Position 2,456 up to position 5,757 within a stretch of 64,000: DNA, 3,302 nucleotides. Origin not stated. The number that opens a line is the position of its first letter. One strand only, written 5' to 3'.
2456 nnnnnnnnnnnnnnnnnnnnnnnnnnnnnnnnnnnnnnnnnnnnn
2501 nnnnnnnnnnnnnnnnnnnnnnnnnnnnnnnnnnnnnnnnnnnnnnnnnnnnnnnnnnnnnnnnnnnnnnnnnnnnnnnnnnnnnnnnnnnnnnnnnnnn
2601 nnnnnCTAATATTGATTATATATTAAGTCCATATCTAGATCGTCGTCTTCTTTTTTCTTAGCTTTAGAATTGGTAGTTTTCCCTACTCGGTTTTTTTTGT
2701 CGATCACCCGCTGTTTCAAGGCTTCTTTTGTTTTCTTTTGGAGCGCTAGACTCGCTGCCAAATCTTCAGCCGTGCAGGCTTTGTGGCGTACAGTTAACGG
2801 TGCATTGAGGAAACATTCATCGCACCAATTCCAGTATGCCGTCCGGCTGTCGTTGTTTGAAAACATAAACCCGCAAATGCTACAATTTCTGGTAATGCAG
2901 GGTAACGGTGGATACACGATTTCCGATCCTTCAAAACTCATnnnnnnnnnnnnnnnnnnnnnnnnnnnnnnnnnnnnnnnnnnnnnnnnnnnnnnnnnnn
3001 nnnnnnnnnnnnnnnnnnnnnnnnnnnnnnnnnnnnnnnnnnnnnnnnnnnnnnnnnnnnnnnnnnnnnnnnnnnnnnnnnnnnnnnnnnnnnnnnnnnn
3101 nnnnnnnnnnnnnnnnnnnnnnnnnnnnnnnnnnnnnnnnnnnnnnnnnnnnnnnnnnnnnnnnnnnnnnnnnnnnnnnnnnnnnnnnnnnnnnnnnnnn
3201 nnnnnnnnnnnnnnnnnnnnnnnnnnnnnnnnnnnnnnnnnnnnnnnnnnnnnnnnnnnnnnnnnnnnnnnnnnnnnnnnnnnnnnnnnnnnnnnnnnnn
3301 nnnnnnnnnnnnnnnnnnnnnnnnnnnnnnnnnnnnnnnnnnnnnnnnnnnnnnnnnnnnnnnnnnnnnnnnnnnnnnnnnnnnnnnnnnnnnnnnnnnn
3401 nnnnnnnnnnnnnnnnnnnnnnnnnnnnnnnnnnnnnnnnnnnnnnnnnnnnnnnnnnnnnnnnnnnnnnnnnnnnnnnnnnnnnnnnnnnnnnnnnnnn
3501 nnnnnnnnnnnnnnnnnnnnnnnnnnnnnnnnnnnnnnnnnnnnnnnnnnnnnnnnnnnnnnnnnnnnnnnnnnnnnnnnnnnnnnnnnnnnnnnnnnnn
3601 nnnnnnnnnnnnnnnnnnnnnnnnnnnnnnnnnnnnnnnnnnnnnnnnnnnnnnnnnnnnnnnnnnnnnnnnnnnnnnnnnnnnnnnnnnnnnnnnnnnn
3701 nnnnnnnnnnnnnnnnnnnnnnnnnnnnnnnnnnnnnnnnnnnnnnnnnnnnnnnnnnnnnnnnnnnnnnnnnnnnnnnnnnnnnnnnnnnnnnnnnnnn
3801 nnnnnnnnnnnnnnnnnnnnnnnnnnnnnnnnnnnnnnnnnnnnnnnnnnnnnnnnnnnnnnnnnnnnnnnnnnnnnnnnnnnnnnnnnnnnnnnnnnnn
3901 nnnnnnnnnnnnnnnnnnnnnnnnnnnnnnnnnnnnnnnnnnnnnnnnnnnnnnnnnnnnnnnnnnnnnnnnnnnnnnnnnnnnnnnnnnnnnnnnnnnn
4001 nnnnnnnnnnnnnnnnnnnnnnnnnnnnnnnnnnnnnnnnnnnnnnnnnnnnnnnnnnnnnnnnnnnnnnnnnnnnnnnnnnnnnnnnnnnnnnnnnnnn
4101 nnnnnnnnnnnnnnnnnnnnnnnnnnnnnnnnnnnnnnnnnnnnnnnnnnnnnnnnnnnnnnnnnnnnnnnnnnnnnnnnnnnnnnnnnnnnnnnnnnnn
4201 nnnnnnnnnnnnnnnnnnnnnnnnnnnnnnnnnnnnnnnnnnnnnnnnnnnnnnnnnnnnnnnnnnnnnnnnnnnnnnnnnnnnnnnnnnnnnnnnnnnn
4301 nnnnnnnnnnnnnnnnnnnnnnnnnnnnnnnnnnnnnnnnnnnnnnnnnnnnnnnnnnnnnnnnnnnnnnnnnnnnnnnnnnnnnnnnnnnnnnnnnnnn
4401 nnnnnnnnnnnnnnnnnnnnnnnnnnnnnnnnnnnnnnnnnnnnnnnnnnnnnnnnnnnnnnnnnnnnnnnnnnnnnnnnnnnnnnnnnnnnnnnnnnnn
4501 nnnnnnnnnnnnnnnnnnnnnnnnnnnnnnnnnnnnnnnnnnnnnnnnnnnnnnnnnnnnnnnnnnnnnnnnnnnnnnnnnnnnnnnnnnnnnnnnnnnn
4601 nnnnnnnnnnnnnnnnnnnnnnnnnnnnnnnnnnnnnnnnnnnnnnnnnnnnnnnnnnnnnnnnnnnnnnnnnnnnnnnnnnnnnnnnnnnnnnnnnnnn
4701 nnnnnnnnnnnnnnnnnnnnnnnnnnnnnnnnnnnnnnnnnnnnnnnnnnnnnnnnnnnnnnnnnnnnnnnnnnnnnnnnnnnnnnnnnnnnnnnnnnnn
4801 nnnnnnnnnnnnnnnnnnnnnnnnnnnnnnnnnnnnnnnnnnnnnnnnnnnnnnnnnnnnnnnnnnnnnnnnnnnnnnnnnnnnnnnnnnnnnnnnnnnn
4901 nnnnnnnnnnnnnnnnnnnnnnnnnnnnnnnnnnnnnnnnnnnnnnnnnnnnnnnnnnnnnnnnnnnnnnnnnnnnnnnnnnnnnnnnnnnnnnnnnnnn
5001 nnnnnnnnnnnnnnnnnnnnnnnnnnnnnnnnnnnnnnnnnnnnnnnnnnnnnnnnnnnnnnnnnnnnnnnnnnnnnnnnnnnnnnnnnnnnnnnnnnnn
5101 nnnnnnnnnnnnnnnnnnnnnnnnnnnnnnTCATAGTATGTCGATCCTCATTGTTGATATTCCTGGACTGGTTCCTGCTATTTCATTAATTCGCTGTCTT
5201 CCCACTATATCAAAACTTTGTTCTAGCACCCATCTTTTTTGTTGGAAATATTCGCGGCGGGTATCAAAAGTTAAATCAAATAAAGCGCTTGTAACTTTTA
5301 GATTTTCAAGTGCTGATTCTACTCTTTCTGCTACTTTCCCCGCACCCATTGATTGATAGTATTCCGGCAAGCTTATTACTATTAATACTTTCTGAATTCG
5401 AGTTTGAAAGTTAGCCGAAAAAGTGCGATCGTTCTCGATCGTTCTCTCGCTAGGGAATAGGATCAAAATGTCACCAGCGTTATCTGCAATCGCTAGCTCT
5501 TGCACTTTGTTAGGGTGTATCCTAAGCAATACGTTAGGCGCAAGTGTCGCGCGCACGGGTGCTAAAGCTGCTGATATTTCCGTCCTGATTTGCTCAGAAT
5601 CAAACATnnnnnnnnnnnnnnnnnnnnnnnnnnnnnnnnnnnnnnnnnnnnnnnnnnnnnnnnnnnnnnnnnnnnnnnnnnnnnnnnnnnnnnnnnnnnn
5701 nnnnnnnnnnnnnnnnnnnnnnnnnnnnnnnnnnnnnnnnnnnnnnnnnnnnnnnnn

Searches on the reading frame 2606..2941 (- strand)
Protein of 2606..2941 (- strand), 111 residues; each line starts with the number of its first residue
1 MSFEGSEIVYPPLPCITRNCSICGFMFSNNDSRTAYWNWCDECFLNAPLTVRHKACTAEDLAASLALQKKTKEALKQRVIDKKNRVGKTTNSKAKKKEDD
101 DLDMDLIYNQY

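Call 55: search_protein_families(library=pfam, proteins=[window:2606-2941:-], max_evalue=0.01)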
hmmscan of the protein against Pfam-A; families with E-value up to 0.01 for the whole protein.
window:2606-2941:- (111 aa): 1 family
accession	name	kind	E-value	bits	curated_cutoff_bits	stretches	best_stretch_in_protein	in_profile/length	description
PF24804.1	DUF7705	-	0.00099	18.4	29.2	1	36-99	20-84/464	Domain of unknown function (DUF7705)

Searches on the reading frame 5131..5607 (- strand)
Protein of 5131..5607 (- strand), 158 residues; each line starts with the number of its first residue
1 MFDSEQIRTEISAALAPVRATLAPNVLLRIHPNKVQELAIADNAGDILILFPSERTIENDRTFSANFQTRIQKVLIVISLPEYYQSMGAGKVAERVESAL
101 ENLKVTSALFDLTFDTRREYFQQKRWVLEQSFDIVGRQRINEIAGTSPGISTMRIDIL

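Call 55: search_protein_families(library=pfam, proteins=[window:5131-5607:-], max_evalue=0.01)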
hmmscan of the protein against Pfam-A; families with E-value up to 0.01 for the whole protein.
window:5131-5607:- (158 aa): 1 family
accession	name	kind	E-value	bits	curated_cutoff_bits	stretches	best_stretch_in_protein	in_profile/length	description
PF09646.16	Gp37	-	0.00081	19.7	27.3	1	22-101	8-86/143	Gp37 protein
